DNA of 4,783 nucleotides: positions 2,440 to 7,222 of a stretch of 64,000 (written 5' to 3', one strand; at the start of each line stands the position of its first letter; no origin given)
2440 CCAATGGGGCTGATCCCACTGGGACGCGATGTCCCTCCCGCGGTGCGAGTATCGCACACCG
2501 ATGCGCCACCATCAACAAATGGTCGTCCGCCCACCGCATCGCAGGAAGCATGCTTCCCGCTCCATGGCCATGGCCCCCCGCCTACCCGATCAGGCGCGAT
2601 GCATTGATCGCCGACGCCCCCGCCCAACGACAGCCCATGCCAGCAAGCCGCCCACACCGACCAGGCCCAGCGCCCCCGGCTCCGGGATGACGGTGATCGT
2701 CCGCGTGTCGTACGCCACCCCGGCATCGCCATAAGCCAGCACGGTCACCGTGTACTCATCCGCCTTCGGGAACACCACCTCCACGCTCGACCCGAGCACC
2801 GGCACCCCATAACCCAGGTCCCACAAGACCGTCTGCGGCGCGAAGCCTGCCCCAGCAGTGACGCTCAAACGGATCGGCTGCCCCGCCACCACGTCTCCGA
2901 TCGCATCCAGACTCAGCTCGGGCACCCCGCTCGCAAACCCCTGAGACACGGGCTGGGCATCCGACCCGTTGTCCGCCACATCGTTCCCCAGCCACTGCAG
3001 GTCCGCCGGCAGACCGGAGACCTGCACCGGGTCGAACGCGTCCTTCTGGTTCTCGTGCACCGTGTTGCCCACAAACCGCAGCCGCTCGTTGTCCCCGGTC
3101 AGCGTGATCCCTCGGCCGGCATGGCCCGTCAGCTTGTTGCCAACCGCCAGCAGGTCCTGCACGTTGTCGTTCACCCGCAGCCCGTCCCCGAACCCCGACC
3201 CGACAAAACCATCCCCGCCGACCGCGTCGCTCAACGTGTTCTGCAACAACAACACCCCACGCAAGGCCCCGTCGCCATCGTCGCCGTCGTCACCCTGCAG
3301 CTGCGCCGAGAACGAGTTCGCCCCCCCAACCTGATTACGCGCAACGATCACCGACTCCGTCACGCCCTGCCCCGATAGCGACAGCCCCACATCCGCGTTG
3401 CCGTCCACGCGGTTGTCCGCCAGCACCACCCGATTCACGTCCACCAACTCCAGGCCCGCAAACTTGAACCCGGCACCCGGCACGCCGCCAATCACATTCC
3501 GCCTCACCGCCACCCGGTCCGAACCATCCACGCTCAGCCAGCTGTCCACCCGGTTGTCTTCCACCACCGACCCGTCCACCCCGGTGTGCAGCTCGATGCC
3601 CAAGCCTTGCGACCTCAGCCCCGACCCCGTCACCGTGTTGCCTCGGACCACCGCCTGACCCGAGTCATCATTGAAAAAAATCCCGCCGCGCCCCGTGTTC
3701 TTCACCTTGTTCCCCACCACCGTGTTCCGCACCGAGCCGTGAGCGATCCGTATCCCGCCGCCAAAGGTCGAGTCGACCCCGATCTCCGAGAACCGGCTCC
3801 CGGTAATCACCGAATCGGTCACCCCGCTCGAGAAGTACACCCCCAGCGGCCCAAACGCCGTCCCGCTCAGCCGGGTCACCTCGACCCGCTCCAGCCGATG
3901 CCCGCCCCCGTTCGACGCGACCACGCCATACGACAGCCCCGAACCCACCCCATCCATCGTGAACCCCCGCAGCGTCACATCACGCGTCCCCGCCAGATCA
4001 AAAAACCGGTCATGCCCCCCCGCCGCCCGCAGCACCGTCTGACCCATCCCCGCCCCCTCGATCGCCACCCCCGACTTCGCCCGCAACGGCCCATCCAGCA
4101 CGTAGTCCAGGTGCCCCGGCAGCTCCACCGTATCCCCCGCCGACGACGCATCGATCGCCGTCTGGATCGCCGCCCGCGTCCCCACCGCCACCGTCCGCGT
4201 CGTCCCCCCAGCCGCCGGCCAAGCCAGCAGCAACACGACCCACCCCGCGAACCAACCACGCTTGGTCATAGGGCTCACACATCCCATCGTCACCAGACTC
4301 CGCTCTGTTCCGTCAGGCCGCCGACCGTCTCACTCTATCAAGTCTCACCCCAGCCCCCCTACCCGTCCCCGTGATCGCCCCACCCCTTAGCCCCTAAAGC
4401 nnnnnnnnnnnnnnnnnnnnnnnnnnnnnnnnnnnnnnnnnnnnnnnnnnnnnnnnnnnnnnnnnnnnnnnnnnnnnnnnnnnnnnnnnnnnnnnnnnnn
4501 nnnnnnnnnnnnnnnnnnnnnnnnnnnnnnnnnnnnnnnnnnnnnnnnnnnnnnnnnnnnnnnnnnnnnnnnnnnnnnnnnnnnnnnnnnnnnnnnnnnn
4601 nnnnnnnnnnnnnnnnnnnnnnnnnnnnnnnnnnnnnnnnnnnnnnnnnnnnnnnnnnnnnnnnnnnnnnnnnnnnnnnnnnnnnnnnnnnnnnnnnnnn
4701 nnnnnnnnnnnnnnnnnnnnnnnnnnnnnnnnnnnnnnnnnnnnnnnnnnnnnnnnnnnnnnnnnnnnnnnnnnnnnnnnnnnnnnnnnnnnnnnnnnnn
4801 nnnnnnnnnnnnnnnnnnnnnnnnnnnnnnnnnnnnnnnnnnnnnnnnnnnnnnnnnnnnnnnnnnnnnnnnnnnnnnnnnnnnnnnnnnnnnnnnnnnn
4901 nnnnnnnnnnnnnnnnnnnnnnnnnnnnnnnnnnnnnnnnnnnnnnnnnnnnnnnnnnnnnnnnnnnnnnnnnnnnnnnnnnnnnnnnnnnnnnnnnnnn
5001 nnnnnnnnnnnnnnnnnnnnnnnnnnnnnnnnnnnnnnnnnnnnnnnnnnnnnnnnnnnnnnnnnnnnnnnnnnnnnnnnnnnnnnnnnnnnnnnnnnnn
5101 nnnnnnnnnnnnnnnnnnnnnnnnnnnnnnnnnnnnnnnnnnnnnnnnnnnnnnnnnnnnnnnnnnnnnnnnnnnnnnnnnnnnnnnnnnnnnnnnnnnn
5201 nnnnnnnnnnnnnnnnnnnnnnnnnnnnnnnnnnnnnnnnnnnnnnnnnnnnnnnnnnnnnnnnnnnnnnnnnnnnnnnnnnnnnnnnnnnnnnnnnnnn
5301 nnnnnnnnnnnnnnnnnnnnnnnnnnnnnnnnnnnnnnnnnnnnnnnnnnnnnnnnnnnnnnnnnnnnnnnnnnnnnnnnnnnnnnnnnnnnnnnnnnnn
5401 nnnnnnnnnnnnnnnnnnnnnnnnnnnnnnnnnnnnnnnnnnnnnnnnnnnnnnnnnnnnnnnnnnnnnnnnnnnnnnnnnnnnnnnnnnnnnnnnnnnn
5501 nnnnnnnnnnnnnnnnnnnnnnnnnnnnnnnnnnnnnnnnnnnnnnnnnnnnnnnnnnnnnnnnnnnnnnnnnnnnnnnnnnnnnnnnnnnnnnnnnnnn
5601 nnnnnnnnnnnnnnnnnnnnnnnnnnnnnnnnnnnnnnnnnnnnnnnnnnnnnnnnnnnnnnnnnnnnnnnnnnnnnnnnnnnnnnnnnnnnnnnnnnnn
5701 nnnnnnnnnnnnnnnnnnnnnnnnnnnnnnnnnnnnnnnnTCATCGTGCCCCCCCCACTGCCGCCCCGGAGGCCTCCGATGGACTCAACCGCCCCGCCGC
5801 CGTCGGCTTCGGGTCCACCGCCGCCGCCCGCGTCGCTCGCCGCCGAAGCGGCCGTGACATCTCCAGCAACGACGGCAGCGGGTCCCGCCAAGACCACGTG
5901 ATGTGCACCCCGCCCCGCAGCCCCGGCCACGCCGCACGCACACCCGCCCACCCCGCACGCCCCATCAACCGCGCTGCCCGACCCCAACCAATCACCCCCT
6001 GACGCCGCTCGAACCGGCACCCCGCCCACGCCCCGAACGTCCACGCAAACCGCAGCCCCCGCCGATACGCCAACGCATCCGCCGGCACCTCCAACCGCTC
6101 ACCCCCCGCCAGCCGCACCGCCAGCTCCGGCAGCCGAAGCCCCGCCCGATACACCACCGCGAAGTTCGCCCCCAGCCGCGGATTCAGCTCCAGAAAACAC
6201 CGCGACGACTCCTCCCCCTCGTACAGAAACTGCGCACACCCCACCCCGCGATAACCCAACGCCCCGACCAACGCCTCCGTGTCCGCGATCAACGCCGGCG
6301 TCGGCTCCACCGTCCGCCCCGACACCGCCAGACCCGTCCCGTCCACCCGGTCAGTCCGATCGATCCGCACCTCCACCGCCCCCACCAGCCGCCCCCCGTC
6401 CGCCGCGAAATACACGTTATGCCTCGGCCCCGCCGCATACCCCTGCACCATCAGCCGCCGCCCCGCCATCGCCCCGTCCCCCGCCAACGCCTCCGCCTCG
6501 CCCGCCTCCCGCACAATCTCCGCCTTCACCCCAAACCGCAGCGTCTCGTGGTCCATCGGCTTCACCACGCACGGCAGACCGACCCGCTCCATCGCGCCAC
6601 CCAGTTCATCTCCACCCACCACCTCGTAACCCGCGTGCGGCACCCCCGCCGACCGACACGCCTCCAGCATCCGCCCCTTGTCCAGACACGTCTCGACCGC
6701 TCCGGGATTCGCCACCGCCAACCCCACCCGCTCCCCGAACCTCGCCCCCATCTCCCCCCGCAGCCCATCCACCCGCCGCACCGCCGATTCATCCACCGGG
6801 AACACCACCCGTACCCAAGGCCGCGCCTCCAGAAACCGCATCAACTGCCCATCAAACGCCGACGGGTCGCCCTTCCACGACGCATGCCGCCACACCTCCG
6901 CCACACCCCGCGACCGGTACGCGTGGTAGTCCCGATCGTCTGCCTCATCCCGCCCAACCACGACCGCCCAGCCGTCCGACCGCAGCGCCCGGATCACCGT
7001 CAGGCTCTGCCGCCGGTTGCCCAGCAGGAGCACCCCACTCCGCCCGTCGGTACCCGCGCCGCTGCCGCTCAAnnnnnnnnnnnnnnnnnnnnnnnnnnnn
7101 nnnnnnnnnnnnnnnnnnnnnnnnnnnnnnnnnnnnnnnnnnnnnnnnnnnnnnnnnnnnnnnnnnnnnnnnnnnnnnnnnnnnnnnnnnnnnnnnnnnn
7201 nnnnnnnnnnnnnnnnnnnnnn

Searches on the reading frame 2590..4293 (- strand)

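Call 48: search_protein_families(library=pfam, proteins=[window:2590-4293:-], max_evalue=0.001)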
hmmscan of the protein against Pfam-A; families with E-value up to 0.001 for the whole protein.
window:2590-4293:- (567 aa): 3 families
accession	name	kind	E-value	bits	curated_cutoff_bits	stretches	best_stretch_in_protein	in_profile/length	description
PF13229.12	Beta_helix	-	1.1e-16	61.3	25.9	2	101-267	6-157/158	Right handed beta helix region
PF05048.19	NosD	-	2.2e-09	37.5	23.6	1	180-308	41-158/212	Periplasmic copper-binding protein (NosD)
PF00801.26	PKD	-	4.3e-05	23.9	23.5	1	468-535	11-80/80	PKD domain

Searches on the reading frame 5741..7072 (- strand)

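Call 48: search_protein_families(library=pfam, proteins=[window:5741-7072:-], max_evalue=0.001)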
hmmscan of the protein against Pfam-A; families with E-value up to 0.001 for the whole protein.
window:5741-7072:- (443 aa): 2 families
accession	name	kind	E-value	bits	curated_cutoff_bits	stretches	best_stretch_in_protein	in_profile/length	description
PF15632.11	ATPgrasp_Ter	-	1e-05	25.8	29.1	1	206-340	4-123/131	ATP-grasp in the biosynthetic pathway with Ter operon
PF02786.22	CPSase_L_D2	-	1e-05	25.6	19.8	1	265-328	145-209/211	Carbamoyl-phosphate synthase L chain, ATP binding domain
